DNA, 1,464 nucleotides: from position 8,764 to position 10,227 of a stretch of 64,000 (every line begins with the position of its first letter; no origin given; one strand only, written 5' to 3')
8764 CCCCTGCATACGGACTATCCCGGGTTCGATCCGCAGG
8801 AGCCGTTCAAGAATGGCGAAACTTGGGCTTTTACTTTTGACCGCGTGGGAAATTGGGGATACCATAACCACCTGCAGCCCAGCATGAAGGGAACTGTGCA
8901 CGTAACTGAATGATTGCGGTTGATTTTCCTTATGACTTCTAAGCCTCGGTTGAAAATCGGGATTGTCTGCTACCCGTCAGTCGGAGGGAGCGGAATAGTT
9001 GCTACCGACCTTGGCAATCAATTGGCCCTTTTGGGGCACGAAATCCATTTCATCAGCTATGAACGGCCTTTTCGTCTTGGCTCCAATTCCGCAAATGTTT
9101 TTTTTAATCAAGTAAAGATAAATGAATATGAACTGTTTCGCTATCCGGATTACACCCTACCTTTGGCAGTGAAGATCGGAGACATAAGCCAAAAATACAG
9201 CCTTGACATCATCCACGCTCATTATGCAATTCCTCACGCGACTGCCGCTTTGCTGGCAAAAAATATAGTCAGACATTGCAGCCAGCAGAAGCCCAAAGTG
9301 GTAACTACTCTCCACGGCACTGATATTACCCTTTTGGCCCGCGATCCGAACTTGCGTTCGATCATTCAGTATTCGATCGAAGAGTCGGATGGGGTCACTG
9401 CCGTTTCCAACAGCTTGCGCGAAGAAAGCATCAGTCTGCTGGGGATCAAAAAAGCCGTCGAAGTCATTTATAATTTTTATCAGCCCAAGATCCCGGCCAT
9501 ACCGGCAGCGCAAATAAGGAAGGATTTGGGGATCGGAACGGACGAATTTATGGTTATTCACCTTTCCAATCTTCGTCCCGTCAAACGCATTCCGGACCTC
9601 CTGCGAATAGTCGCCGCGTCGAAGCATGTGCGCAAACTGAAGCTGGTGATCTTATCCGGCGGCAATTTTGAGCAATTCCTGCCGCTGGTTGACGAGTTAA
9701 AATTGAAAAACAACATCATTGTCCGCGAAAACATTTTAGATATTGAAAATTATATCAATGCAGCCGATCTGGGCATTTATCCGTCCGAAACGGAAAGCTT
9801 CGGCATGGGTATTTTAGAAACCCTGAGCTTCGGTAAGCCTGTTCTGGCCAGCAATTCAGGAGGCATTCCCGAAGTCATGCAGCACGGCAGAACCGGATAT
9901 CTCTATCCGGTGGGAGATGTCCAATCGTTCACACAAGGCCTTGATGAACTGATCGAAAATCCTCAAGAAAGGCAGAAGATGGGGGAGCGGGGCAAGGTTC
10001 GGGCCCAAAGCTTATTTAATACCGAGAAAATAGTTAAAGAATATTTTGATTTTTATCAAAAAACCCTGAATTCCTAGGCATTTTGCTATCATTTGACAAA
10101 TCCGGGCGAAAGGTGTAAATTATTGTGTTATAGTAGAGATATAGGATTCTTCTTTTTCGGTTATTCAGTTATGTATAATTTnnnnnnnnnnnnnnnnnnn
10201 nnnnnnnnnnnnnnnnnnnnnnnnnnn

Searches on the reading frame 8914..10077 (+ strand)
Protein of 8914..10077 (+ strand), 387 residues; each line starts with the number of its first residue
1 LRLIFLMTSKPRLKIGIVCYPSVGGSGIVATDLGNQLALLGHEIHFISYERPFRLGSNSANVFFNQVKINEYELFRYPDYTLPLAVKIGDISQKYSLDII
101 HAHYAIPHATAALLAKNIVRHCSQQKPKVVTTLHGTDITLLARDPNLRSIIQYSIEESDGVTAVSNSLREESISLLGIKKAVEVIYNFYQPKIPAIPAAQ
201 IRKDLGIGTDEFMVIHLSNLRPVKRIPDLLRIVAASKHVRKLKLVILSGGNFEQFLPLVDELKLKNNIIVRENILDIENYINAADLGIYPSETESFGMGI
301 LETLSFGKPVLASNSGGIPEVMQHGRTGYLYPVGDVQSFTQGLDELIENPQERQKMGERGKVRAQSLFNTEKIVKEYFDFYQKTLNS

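Call 3: search_protein_families(library=pfam, proteins=[window:8914-10077:+], max_evalue=0.1)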
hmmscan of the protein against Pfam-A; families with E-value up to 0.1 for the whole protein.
window:8914-10077:+ (387 aa): 8 families
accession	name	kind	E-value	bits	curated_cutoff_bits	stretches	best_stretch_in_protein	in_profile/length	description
PF00534.26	Glycos_transf_1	-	1.3e-32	113.1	26.4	1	200-361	4-170/172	Glycosyl transferases group 1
PF13692.12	Glyco_trans_1_4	-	6.3e-24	85.3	27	1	213-349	3-142/142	Glycosyl transferases group 1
PF13439.12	Glyco_transf_4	-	7.5e-24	85.1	28.5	1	23-188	1-165/170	Glycosyltransferase Family 4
PF13477.12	Glyco_trans_4_2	-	7.8e-10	39.5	23.4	1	34-164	17-138/139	Glycosyl transferase 4-like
PF13579.12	Glyco_trans_4_4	-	9.7e-10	39.4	29.7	1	24-187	1-157/158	Glycosyl transferase 4-like domain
PF13524.12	Glyco_trans_1_2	-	6.6e-06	26.6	25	1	293-377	60-142/144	Glycosyl transferase-like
PF20706.3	GT4-conflict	-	4.4e-05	23.1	26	1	276-324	274-322/385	Family 4 Glycosyltransferase in conflict systems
PF08323.17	Glyco_transf_5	-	0.0069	16.6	22.7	0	20-50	10-42/239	Starch synthase catalytic domain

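Call 4: search_protein_families(library=ncbifam, proteins=[window:8914-10077:+], max_evalue=0.1)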
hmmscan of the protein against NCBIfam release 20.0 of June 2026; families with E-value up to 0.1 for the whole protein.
window:8914-10077:+ (387 aa): 39 families (the best 25 are shown)
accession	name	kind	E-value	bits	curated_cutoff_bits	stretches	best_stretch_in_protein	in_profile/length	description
TIGR03999.1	thiol_BshA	equivalog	1.6e-123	412.3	273.7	1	13-385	1-374/375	N-acetyl-alpha-D-glucosaminyl L-malate synthase BshA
TIGR03088.1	stp2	hypoth_equivalog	3.6e-24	85.5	409.05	1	197-385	180-374/374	TIGR03088 family PEP-CTERM/XrtA system glycosyltransferase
TIGR02149.1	glgA_Coryne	subfamily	2.2e-22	79.8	302.4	1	24-384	16-390/391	glycogen synthase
NF047684.1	TeichurnBiosyTuaC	equivalog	2.6e-22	79.3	550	1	93-385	105-390/391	teichuronic acid biosynthesis protein TuaC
NF038298.1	EPS_HpsO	equivalog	2.3e-19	69.4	575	1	152-383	141-386/388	hormogonium polysaccharide biosynthesis glycosyltransferase HpsO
NF047880.1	glyco_SdgA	exception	1.3e-18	66.8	800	1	117-376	230-482/488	serine-aspartate repeat adhesin O-glycosyltransferase SdgA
TIGR03449.1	mycothiol_MshA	equivalog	7.9e-18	64.5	462.5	1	194-384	204-403/406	D-inositol-3-phosphate glycosyltransferase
NF038229.1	Glyco4_Geo_Pelo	equivalog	1.2e-17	63.9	400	1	120-385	72-337/338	GPMC system family 4 glycosyltransferase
TIGR04157.1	glyco_rSAM_CFB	subfamily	5.4e-16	58.6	400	1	182-381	195-406/406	TIGR04157 family glycosyltransferase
NF007396.0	PRK09922.1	equivalog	1.6e-15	56.9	385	1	154-355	132-332/361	lipopolysaccharide 1,6-galactosyltransferase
NF038295.1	EPS_HpsP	equivalog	2.3e-15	56.5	550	1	75-383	73-386/388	hormogonium polysaccharide biosynthesis glycosyltransferase HpsP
TIGR04063.1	stp3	hypoth_equivalog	3.2e-15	55.9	442.05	1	86-385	82-396/397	TIGR04063 family PEP-CTERM/XrtA system glycosyltransferase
NF041876.1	EPS_EpsE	equivalog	1.3e-14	54.2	400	1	277-372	289-384/389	exopolysaccharide biosynthesis GT4 family glycosyltransferase EpsE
NF046085.1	XrtY_assoc_Gly1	equivalog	8.8e-14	51.1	400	1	169-385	171-385/387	XrtY-associated glycosyltransferase XYAG1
NF050063.1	ProtGlycPglJ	equivalog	2.3e-13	50.1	500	1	65-380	55-362/363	N-acetylgalactosamine-N,N'-diacetylbacillosaminyl-diphospho-undecaprenol 4-alpha-N-acetylgalactosaminyltransferase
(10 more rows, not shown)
